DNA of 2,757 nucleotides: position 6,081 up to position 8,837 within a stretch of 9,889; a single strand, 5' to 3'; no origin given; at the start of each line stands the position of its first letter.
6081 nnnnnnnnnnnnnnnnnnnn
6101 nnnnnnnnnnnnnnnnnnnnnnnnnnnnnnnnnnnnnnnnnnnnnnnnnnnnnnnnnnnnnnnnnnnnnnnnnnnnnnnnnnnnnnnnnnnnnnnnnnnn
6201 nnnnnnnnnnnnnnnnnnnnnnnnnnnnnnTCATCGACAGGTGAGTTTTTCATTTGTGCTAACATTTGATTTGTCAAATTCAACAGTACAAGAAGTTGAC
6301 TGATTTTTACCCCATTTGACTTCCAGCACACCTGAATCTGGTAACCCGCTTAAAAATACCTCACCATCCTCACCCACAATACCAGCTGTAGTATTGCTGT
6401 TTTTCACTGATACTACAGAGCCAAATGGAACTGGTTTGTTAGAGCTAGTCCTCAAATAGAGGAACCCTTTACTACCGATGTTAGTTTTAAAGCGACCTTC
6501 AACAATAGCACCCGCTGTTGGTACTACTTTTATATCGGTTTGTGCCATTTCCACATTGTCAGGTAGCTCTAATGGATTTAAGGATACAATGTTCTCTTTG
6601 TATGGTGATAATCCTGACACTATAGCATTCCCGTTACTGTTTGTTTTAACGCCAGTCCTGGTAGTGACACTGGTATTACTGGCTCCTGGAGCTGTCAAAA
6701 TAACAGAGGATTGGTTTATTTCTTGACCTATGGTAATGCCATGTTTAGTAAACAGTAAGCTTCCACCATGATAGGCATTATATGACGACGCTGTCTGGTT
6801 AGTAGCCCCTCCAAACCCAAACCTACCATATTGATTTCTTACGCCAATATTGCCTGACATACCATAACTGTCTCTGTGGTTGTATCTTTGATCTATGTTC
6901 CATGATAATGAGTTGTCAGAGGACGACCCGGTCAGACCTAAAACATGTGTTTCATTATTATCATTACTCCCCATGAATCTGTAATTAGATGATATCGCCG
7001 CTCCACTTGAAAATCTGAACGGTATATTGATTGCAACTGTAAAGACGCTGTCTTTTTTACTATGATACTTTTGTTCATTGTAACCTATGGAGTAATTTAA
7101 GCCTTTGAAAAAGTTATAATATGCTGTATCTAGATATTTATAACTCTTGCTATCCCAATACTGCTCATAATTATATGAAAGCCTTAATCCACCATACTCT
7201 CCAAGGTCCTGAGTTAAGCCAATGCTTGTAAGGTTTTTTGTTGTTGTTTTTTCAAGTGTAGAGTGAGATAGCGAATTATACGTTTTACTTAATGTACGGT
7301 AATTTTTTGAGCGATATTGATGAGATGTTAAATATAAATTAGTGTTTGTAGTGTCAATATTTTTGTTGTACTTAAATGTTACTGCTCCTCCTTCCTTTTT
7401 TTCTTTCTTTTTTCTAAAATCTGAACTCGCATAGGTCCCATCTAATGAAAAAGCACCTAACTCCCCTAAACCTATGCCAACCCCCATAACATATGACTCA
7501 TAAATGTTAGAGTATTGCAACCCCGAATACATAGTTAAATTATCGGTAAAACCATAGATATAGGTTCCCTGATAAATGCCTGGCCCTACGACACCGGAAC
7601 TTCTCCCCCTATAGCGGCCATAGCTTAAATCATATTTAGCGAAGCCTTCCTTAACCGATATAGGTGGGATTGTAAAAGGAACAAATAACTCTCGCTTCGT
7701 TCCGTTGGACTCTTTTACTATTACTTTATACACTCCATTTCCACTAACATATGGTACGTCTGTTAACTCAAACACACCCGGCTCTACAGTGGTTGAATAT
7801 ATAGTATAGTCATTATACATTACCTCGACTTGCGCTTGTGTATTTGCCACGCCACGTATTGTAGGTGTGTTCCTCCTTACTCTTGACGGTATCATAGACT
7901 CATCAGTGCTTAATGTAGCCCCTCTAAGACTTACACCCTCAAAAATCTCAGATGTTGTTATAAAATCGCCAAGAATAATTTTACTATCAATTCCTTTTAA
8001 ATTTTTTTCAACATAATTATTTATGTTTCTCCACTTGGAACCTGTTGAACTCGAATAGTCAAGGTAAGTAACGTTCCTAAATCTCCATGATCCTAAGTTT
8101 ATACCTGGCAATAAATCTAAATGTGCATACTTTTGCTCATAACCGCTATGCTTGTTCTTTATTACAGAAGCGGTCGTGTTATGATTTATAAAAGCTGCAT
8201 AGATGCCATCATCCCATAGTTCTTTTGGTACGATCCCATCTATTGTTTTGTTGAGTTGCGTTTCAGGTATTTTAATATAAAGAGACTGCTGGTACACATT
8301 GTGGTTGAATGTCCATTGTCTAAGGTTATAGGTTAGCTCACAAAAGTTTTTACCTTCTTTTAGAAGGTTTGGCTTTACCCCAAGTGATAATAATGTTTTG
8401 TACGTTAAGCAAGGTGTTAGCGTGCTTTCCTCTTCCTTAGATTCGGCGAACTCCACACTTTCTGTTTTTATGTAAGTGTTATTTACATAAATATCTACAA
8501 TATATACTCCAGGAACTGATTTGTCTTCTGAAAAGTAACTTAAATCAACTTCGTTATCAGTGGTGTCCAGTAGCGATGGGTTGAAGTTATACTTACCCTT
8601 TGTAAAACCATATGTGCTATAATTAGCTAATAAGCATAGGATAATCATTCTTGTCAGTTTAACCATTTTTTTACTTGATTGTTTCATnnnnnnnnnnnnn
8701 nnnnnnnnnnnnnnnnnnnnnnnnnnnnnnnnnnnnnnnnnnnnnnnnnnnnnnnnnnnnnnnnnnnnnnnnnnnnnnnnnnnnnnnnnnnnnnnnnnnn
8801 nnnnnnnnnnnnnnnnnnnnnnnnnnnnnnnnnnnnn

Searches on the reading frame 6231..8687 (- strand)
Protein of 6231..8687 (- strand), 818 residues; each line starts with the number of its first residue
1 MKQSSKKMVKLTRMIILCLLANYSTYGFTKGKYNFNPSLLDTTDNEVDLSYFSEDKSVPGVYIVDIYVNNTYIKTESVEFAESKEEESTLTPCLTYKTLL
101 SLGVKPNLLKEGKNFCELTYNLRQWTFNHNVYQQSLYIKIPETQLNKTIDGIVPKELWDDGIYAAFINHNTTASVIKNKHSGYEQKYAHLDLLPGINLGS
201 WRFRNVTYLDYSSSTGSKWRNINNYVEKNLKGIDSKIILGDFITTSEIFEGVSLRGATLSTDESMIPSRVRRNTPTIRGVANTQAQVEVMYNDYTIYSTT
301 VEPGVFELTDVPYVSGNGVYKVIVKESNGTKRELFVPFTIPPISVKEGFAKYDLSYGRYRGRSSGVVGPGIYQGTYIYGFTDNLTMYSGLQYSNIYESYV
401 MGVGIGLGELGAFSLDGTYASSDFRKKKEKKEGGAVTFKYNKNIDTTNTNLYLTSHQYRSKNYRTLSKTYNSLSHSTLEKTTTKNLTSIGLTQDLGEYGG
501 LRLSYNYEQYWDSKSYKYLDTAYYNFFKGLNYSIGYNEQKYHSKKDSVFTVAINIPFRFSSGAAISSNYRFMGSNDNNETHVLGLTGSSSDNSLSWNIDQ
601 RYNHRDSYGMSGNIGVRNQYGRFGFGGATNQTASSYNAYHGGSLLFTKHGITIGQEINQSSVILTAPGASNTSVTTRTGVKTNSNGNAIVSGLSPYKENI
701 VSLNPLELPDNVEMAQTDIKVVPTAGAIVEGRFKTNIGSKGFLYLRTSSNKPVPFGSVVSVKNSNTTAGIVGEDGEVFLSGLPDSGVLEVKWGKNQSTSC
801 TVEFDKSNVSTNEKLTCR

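Call 6: search_protein_families(proteins=[window:6231-8687:-], library=ncbifam)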
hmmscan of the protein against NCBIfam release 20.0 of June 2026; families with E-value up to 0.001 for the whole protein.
window:6231-8687:- (818 aa): 15 families
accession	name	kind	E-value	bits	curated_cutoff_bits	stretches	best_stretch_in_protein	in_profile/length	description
NF011769.0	PRK15223.1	equivalog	1.8e-151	505.6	1105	1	31-804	22-817/836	fimbrial biogenesis outer membrane usher protein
NF011740.0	PRK15193.1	equivalog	3.5e-135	451.9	995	1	6-816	12-870/877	fimbrial biogenesis usher protein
NF011774.0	PRK15235.1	exception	8.1e-133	444.4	1191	1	16-805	8-797/814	SEF14/SEF18 fimbria usher protein SefC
NF011754.0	PRK15207.1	equivalog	2.1e-127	426.4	1271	1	24-810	26-829/842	outer membrane usher protein LpfC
NF011745.0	PRK15198.1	subfamily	2e-119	400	975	1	16-816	12-849/860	outer membrane usher protein FimD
NF011822.1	PRK15294.1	equivalog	2.1e-112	376.6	1397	1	35-805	32-827/845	fimbrial outer membrane usher protein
NF007337.0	PRK09828.1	equivalog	7.3e-107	358.4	830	1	3-811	5-849/865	outer membrane usher protein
NF011826.0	PRK15298.1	equivalog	7.3e-107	358.3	1422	1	3-804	3-829/848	fimbrial outer membrane usher protein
NF011784.0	PRK15248.1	equivalog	2.6e-96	323.4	996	1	9-806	5-835/853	fimbrial outer membrane usher protein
NF011763.0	PRK15217.1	subfamily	8e-83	279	933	1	8-817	4-825/826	fimbrial biogenesis outer membrane usher protein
NF011760.0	PRK15213.1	equivalog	2.9e-75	253.8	752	1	7-804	5-780/796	PefC/AfrB family outer membrane usher protein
NF011812.0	PRK15284.1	subfamily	3.4e-67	226.9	972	1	8-802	9-825/881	outer membrane usher protein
NF011791.0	PRK15255.1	equivalog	3.8e-59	200.6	1289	1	10-795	2-806/829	fimbrial outer membrane usher protein StdB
NF011804.0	PRK15273.1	equivalog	3e-51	174.2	1371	1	12-795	12-815/899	fimbrial biogenesis outer membrane usher protein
NF011832.0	PRK15304.1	subfamily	9.5e-50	169.4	723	1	9-813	5-790/801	fimbrial biogenesis usher protein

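Call 10: find_homologous_proteins(query=window:6231-8687:-, max_evalue=1e-30)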
Query window:6231-8687:- (818 aa): 29 proteins with E <= 1e-30 among 8000 candidates.
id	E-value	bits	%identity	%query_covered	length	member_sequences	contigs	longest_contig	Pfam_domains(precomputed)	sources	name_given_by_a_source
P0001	0.0e+0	1737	94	100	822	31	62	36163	PF13954.12,PF13953.13,PF00577.27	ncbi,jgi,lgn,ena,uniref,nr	ncbi:TPA: fimbrial biogenesis outer membrane usher protein [Escherichia coli]|jgi:outer membrane ush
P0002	0.0e+0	1554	83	100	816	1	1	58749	PF13954.12,PF13953.13,PF00577.27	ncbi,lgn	ncbi:fimbrial biogenesis outer membrane usher protein [Escherichia coli]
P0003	0.0e+0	1479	78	100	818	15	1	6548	PF13954.12,PF13953.13,PF00577.27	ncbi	ncbi:fimbria/pilus outer membrane usher protein [Escherichia coli]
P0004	3.3e-263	894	50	99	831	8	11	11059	PF13954.12,PF13953.13,PF00577.27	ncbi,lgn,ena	-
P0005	8.4e-260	883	50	97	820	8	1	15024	PF13954.12,PF13953.13,PF00577.27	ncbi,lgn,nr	ncbi:fimbrial biogenesis outer membrane usher protein [Escherichia coli]|nr:fimbrial biogenesis oute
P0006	1.0e-258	879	49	99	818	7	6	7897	PF13954.12,PF13953.13,PF00577.27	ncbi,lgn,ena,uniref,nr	ncbi:fimbrial biogenesis outer membrane usher protein [Escherichia coli]|uniref:fimbria/pilus outer 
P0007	6.1e-256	870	49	100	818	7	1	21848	PF13954.12,PF13953.13,PF00577.27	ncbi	ncbi:TPA: fimbria/pilus outer membrane usher protein [Escherichia coli]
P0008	4.6e-255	867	49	100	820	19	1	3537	PF13954.12,PF13953.13,PF00577.27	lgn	-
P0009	2.3e-251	855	49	99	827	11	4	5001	PF13954.12,PF13953.13,PF00577.27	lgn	-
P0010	1.8e-233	795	46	100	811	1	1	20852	PF13954.12,PF13953.13,PF00577.27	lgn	-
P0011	8.9e-137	476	33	96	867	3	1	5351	PF13954.12,PF13953.13,PF00577.27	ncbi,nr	ncbi:fimbria/pilus outer membrane usher protein [Escherichia coli]|nr:fimbria/pilus outer membrane u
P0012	1.5e-133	465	33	98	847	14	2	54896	PF13954.12,PF13953.13,PF00577.27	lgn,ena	-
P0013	1.2e-126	442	33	95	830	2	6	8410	PF13954.12,PF13953.13,PF00577.27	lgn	-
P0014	5.7e-126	440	32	95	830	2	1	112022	PF13954.12,PF13953.13,PF00577.27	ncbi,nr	ncbi:fimbria/pilus outer membrane usher protein [Klebsiella variicola]|nr:fimbria/pilus outer membra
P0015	2.0e-124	435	33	97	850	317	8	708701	PF13954.12,PF13953.13,PF00577.27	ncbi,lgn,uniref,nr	ncbi:fimbrial biogenesis outer membrane usher protein [Cronobacter sakazakii]|uniref:fimbria/pilus o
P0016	1.4e-116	409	31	97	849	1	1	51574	PF13954.12,PF13953.13,PF00577.27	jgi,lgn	jgi:outer membrane usher protein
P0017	2.1e-112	395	32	96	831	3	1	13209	PF13954.12,PF13953.13,PF00577.27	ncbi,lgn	ncbi:TPA: fimbria/pilus outer membrane usher protein [Enterobacter asburiae]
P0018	1.6e-100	356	30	94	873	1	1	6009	PF13954.12,PF13953.13,PF00577.27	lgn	-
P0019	3.7e-100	355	29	99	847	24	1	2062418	PF13954.12,PF13953.13,PF00577.27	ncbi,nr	ncbi:Outer membrane usher protein fimD precursor [Campylobacter jejuni]|nr:Outer membrane usher prot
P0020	1.4e-97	346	28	94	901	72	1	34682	PF13954.12,PF13953.13,PF00577.27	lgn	-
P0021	2.9e-95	338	30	99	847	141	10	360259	PF13954.12,PF13953.13,PF00577.27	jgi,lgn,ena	-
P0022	1.6e-94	336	30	96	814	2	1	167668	PF13954.12,PF13953.13,PF00577.27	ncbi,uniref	ncbi:fimbria/pilus outer membrane usher protein [Pseudomonas sp. B26(2017)]|uniref:fimbria/pilus out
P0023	2.6e-93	332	28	94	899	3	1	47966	PF13954.12,PF13953.13,PF00577.27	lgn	-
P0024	5.7e-93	331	29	95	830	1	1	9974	PF13954.12,PF13953.13,PF00577.27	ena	-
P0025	6.1e-90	321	29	95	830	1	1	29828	PF13954.12,PF13953.13,PF00577.27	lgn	-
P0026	9.1e-90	320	29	94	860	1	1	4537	PF13954.12,PF13953.13,PF00577.27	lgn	-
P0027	7.3e-88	314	27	97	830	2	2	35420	PF13954.12,PF13953.13,PF00577.27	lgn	-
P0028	7.8e-81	291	29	94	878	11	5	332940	PF13954.12,PF00577.27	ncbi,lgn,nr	nr:fimbria/pilus outer membrane usher protein [Erwinia mallotivora]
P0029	1.8e-78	283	27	94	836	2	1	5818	PF13954.12,PF13953.13,PF00577.27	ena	-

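Call 11: search_solved_structures(query=window:6231-8687:-, show_alignments=2)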
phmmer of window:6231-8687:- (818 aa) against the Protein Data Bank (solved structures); distinct sequences matched with E-value up to 0.001: 15.
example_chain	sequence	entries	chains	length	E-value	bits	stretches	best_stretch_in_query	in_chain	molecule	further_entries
6e14_D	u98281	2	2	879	3.5e-128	432.3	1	12-809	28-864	Fimbrial biogenesis outer membrane usher protein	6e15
9bog_D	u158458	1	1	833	2.1e-126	426.4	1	35-809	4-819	Outer membrane usher protein FimD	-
3rfz_B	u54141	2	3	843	2.3e-126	426.3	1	35-809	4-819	Outer membrane usher protein, type 1 fimbrial synthesis | Outer membrane usher protein FimD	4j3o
9fw9_D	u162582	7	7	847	2.4e-126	426.2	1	35-809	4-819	Outer membrane usher protein FimD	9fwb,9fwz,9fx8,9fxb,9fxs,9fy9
3ohn_A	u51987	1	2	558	1.7e-66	228.3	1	151-630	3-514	Outer membrane usher protein FimD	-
7lhg_C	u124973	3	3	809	5.5e-57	196.8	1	34-811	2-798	P fimbrial usher protein PapC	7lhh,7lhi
6cd2_C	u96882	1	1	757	1.3e-37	132.8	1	153-625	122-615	Outer membrane usher protein PapC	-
2vqi_A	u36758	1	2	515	1.4e-34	122.7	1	153-629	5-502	OUTER MEMBRANE USHER PROTEIN PAPC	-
3fip_A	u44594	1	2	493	7.6e-30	107.1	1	167-626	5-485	Outer membrane usher protein papC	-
3fcg_A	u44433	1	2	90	4.5e-17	64.8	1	260-348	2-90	F1 capsule-anchoring protein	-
2xet_A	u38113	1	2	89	3.4e-15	58.6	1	738-803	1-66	F1 CAPSULE-ANCHORING PROTEIN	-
4b0e_A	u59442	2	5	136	9e-14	53.9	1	33-161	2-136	F1 CAPSULE-ANCHORING PROTEIN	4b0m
1zdv_A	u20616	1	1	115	2.8e-12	49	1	58-163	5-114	Outer membrane usher protein fimD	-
1ze3_D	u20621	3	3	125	3.8e-09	38.6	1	35-145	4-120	Outer membrane usher protein fimD | Outer membrane usher protein FimD, N-terminal domain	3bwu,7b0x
1zdx_A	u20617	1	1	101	9.9e-07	30.6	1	58-145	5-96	Outer membrane usher protein fimD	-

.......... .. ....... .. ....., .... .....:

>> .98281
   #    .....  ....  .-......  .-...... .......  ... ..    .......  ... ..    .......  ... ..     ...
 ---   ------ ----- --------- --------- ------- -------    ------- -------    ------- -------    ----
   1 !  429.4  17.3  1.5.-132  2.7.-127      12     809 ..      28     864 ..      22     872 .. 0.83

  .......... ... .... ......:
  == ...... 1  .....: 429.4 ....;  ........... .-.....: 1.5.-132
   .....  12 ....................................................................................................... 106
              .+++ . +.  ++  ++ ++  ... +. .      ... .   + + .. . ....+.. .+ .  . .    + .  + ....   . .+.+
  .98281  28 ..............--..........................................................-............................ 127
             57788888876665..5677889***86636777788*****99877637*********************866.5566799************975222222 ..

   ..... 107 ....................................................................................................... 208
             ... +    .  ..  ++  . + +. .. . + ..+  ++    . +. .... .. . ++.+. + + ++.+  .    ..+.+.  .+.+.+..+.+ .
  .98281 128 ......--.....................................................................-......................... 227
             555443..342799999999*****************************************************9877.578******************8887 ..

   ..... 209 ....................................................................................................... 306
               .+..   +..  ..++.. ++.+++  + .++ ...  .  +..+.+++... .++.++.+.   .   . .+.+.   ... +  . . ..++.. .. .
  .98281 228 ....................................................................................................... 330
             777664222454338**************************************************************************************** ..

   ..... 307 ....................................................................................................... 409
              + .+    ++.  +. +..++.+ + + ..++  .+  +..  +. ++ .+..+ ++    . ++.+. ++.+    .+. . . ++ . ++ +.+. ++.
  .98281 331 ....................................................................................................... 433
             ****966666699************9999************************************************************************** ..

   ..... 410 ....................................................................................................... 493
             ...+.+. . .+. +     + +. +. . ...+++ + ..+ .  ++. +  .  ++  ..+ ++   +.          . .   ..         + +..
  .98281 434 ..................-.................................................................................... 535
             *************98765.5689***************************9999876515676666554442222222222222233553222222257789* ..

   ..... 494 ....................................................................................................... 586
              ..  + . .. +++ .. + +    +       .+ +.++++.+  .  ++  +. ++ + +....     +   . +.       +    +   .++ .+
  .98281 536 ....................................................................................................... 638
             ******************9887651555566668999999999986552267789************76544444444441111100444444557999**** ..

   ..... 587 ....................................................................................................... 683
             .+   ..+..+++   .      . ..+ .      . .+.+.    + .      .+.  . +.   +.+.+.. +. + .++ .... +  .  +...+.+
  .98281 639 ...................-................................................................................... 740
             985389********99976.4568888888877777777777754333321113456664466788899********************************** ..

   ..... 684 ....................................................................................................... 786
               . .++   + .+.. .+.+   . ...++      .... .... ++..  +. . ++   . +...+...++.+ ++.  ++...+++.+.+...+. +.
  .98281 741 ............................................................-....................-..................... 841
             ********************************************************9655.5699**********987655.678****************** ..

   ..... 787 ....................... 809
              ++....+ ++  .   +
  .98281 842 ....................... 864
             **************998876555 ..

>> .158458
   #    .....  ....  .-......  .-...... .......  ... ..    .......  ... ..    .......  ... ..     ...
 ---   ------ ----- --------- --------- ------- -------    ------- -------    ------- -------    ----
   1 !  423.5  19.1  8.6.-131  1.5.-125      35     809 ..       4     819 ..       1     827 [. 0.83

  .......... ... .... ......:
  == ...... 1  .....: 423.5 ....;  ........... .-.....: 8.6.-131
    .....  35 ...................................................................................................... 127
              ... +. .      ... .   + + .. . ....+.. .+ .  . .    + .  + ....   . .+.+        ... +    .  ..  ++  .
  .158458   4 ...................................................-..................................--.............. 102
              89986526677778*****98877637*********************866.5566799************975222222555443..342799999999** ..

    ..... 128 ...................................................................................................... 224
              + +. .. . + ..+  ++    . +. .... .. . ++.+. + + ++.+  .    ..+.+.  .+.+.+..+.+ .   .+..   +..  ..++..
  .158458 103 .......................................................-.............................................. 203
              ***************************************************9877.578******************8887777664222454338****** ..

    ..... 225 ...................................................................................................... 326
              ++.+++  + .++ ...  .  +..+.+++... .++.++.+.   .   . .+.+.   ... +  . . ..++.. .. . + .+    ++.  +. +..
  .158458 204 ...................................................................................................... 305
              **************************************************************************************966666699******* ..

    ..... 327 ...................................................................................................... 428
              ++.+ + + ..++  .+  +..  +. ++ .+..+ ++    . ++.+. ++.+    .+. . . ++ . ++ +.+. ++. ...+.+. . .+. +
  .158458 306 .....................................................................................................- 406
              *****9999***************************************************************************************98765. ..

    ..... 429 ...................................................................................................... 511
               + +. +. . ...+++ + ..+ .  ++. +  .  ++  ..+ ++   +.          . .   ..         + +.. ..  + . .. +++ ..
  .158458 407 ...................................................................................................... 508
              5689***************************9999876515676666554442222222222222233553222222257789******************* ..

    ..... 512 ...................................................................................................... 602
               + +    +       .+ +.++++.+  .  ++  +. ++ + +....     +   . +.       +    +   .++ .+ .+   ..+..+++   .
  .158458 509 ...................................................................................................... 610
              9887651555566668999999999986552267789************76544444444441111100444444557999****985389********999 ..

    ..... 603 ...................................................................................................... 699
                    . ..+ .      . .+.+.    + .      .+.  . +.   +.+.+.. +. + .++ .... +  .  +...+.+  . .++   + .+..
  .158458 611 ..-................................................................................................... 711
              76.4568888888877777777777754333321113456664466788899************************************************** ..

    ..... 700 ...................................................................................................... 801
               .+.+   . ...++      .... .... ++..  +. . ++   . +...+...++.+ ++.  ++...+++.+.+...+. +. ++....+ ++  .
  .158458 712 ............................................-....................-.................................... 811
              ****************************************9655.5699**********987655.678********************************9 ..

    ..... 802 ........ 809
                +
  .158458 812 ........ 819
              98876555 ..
